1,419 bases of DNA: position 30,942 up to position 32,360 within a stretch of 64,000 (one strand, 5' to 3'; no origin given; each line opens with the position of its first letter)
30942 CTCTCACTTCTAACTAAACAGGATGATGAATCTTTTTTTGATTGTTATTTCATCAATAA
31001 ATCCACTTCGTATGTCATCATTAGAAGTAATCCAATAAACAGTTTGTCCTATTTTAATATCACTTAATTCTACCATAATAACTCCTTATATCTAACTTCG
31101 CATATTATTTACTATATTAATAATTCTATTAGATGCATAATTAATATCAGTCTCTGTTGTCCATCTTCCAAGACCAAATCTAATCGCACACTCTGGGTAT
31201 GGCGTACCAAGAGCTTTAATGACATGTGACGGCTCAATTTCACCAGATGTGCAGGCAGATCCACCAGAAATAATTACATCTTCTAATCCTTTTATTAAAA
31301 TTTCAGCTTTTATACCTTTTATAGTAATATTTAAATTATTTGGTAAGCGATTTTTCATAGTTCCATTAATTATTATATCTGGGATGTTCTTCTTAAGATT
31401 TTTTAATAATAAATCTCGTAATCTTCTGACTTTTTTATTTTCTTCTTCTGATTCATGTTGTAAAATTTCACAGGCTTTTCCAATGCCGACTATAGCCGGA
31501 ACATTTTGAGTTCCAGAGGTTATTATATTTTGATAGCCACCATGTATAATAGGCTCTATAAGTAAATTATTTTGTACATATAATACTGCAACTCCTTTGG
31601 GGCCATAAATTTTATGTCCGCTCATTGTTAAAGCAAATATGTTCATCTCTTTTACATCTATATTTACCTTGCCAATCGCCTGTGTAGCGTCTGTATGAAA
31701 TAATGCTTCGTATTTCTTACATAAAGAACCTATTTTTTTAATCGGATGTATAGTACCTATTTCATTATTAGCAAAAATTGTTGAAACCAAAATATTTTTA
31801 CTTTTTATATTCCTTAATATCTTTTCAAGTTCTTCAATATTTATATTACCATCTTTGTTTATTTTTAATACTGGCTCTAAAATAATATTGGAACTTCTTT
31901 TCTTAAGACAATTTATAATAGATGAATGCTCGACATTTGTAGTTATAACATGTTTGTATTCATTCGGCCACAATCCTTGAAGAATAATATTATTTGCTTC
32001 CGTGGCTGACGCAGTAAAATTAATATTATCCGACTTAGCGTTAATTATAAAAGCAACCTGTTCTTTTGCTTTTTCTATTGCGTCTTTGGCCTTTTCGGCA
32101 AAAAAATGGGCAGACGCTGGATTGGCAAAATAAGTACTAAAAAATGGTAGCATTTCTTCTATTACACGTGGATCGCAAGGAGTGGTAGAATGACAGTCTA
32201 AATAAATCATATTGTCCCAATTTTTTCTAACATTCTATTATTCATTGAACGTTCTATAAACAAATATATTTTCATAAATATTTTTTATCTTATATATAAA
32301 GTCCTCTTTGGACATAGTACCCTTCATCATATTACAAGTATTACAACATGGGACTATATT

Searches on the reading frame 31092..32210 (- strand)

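Call 8: search_protein_families(library=phrogs, proteins=[window:31092-32210:-], max_evalue=0.00001)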
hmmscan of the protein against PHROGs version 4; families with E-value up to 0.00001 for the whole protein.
window:31092-32210:- (372 aa): 1 family
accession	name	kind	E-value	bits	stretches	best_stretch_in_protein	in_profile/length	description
phrog_12787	-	unknown function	1.5e-103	347.9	1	1-371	6-383/387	-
